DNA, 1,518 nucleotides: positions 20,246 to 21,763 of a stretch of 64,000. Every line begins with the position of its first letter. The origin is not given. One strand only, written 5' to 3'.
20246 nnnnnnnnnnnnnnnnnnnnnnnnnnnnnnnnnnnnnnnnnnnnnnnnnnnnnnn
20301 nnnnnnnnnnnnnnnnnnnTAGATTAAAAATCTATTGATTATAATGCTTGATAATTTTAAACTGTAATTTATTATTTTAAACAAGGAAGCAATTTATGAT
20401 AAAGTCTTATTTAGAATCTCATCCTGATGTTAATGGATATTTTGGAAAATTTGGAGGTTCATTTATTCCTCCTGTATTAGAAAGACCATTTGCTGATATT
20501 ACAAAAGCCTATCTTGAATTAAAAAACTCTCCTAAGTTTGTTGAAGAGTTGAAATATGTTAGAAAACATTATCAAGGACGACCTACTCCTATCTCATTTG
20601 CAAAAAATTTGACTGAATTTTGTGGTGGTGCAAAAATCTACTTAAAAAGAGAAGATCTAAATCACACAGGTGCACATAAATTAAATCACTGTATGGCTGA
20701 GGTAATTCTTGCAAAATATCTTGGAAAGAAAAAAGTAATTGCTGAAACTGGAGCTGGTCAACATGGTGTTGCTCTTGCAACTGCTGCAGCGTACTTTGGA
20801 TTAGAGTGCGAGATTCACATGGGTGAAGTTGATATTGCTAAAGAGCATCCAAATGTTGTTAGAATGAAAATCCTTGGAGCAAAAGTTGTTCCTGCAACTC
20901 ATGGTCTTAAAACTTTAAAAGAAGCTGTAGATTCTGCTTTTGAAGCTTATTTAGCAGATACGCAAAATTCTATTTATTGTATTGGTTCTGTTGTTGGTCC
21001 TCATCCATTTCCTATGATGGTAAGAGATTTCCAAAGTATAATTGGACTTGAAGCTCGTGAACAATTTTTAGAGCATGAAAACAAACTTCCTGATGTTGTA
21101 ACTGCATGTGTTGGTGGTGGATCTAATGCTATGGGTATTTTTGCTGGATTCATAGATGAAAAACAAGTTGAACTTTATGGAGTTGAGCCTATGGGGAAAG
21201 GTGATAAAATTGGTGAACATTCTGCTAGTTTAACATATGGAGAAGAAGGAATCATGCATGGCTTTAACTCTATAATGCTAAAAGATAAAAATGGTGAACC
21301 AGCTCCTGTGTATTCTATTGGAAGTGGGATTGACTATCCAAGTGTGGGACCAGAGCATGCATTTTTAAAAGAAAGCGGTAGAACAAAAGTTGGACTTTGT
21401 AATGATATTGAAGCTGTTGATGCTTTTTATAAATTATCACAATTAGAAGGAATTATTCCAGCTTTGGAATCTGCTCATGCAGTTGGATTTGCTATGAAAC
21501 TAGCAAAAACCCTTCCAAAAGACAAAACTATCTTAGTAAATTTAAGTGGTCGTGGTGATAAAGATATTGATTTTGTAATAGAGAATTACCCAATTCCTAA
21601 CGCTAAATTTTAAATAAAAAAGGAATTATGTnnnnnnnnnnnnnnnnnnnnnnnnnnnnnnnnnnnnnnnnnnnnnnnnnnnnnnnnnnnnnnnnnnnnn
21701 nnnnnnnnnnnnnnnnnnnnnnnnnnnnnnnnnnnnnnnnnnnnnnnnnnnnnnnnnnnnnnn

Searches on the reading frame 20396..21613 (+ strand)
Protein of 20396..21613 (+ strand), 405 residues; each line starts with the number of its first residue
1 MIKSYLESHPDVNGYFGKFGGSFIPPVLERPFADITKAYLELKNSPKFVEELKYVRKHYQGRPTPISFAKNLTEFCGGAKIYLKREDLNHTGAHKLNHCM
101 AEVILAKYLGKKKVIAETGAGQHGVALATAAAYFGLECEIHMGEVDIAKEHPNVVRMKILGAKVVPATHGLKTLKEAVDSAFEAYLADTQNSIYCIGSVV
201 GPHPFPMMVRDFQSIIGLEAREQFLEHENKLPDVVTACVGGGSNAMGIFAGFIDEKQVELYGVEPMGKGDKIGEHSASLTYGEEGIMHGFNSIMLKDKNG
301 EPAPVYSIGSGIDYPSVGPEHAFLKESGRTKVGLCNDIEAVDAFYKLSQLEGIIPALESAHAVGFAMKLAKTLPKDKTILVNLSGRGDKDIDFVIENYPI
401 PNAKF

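Call 75: search_protein_families(library=pfam, proteins=[window:20396-21613:+], max_evalue=0.00001)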
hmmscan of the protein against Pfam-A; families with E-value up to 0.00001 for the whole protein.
window:20396-21613:+ (405 aa): 1 family
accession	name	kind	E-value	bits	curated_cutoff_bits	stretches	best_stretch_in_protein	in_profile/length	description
PF00291.31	PALP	-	3.4e-37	128.8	35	1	61-385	5-295/295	Pyridoxal-phosphate dependent enzyme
